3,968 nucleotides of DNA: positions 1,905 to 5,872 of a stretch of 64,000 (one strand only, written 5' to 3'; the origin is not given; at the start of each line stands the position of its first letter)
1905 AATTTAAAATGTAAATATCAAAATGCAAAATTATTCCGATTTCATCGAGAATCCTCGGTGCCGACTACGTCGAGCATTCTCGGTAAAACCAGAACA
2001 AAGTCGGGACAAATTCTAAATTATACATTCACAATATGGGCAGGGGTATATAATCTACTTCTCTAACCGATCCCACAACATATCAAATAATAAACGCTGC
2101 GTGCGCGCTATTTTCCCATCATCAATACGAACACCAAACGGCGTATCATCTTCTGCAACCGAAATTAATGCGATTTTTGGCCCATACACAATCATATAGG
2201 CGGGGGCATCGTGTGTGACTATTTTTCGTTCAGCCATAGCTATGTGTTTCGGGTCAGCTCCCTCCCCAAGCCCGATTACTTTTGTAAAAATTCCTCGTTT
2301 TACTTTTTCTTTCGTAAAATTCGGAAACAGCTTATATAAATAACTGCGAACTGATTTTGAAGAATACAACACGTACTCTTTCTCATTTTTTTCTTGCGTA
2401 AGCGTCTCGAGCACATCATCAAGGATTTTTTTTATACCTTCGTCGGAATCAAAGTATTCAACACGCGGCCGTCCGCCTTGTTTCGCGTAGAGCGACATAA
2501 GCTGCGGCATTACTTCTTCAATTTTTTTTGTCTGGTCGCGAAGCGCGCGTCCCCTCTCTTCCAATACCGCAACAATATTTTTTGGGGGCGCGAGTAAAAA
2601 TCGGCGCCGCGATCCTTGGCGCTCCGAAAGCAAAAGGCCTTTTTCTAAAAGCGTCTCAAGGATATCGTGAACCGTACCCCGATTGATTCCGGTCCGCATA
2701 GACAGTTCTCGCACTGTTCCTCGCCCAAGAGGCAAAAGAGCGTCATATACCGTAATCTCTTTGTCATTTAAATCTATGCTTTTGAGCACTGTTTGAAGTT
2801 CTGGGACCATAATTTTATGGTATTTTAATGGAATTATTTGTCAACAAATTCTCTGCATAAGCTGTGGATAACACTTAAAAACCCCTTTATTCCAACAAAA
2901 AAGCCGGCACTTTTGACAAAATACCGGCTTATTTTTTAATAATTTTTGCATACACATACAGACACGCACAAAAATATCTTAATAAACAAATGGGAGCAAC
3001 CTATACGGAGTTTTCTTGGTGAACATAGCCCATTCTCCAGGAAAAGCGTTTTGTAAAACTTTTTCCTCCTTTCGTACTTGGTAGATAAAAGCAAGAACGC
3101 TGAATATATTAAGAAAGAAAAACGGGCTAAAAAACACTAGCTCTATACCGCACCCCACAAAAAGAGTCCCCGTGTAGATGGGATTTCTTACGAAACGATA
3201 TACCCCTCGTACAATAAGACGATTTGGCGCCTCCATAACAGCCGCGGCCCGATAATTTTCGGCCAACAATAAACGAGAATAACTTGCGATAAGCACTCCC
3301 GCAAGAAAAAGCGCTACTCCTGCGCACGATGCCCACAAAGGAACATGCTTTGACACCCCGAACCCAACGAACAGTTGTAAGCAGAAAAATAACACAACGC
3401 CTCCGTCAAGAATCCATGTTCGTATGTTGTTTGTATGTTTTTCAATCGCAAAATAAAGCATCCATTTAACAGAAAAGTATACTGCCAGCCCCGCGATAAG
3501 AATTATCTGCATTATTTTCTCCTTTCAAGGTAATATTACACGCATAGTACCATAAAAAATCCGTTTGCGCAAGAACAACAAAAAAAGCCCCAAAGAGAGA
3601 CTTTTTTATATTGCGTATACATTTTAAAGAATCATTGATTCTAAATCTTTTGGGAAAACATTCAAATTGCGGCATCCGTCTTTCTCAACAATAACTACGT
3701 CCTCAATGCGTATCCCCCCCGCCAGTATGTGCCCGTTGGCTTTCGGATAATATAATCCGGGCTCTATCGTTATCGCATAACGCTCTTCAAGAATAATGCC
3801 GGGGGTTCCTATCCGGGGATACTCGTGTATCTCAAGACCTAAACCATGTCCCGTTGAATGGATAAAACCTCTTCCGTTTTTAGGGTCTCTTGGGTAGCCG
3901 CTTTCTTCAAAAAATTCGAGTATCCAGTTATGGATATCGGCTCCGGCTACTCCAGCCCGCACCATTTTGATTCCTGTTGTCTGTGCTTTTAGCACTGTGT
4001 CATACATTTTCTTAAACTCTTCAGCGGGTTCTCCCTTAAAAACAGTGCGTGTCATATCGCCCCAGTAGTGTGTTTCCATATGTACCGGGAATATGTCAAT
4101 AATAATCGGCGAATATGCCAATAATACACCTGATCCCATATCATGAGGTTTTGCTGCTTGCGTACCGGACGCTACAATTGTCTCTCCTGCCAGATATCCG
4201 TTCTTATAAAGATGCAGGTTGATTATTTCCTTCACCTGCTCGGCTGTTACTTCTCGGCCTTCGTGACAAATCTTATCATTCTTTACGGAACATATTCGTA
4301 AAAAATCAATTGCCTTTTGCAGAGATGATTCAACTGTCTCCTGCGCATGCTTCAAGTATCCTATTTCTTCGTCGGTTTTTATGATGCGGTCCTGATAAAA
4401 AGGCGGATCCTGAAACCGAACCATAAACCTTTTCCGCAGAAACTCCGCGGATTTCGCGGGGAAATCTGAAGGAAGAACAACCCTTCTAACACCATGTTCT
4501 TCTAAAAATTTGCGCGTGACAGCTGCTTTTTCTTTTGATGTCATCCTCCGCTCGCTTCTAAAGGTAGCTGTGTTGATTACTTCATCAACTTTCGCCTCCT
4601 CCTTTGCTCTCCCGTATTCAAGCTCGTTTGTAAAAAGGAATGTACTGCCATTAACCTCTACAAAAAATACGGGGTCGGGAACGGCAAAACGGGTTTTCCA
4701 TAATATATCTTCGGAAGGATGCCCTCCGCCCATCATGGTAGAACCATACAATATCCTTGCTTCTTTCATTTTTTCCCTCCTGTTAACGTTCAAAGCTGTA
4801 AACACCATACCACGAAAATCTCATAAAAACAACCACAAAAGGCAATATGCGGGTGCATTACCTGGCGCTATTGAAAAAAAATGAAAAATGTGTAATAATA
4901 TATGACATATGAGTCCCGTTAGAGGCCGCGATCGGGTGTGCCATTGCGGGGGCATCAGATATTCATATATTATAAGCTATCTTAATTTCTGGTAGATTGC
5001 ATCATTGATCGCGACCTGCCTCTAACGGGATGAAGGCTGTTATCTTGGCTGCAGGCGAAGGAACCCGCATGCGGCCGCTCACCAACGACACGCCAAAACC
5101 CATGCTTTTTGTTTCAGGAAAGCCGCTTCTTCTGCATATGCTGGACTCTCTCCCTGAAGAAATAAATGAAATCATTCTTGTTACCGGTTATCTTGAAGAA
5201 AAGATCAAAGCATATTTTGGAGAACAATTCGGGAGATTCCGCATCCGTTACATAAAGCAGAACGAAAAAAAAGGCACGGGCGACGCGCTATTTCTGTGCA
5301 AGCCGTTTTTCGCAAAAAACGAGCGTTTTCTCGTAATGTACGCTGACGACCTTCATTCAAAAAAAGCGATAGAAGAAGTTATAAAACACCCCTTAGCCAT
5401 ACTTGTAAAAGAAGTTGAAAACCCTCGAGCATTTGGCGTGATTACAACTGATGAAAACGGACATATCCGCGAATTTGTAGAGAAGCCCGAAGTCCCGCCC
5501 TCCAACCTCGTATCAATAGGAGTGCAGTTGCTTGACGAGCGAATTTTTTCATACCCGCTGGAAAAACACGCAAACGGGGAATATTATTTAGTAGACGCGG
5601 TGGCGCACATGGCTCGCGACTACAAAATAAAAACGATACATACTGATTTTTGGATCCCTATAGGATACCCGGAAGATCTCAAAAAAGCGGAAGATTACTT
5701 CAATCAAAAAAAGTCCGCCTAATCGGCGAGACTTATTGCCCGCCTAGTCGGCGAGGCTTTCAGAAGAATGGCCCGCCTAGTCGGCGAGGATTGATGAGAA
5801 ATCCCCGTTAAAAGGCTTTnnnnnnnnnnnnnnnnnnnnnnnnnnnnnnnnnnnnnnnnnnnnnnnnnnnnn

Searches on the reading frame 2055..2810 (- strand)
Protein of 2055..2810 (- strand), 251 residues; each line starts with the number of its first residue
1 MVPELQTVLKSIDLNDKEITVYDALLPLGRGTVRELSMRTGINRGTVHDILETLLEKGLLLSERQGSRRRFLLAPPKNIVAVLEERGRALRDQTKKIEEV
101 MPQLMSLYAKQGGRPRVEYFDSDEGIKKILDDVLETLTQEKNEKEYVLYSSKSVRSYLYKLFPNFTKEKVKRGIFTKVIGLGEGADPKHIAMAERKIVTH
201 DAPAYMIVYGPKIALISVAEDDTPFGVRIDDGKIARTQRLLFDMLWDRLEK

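Call 9: search_protein_families(library=pfam, proteins=[window:2055-2810:-], max_evalue=0.001)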
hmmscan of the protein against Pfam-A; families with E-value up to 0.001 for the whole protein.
window:2055-2810:- (251 aa): 4 families
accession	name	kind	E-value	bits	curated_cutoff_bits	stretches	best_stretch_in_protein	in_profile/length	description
PF01978.25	TrmB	-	5.9e-11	42.5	25.6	1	9-76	1-67/68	Sugar-specific transcriptional regulator TrmB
PF09339.16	HTH_IclR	-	2.8e-06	27.4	22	1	24-60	11-48/52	IclR helix-turn-helix domain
PF12802.13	MarR_2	-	7.1e-05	23.3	27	1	32-66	22-56/61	MarR family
PF08221.17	HTH_9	-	0.00077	20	23.4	0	20-56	17-53/62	RNA polymerase III subunit RPC82 helix-turn-helix domain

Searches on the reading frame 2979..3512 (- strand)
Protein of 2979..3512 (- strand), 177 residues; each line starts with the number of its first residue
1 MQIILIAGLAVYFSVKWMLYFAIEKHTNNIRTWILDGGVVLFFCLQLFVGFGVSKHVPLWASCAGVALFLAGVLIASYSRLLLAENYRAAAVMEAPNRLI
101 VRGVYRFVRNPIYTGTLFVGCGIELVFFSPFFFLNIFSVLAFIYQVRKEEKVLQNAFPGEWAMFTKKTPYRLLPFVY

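Call 9: search_protein_families(library=pfam, proteins=[window:2979-3512:-], max_evalue=0.001)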
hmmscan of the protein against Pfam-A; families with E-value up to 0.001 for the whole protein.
window:2979-3512:- (177 aa): 3 families
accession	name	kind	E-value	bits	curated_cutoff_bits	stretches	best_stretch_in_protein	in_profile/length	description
PF04191.18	PEMT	-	2.4e-10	41.2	25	1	63-157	4-102/105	Phospholipid methyltransferase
PF04140.19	ICMT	-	4.7e-06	27.4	24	1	69-154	5-94/95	Isoprenylcysteine carboxyl methyltransferase (ICMT) family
PF01222.22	ERG4_ERG24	-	2.6e-05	23.6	27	1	97-177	349-432/432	Ergosterol biosynthesis ERG4/ERG24 family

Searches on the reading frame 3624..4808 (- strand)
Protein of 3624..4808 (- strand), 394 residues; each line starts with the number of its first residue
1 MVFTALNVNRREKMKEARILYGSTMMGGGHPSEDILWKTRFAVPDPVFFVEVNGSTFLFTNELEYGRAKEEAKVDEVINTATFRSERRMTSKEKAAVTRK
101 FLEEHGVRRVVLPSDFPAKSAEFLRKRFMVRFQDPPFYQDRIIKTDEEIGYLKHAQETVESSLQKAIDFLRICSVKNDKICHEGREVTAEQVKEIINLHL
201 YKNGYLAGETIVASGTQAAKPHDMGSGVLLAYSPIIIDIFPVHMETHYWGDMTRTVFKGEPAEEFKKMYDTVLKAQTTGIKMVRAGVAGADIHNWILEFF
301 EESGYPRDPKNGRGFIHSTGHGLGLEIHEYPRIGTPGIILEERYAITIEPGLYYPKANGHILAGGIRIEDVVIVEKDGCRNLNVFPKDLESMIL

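Call 9: search_protein_families(library=pfam, proteins=[window:3624-4808:-], max_evalue=0.001)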
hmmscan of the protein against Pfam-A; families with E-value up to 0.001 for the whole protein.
window:3624-4808:- (394 aa): 1 family
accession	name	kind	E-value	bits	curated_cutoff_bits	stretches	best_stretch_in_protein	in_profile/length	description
PF00557.29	Peptidase_M24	-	6e-42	144.2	23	1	152-375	3-207/208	Metallopeptidase family M24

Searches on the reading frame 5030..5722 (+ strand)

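Call 9: search_protein_families(library=pfam, proteins=[window:5030-5722:+], max_evalue=0.001)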
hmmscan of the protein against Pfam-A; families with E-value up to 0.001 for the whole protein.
window:5030-5722:+ (230 aa): 3 families
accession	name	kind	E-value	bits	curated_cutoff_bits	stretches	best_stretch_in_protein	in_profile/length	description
PF00483.29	NTP_transferase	-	1.8e-36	126.4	21.2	1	2-223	1-241/245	Nucleotidyl transferase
PF12804.13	NTP_transf_3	-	1.3e-10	42.1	27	1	3-117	1-107/160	MobA-like NTP transferase domain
PF01128.25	IspD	-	0.00014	22.1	27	1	2-52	2-51/221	2-C-methyl-D-erythritol 4-phosphate cytidylyltransferase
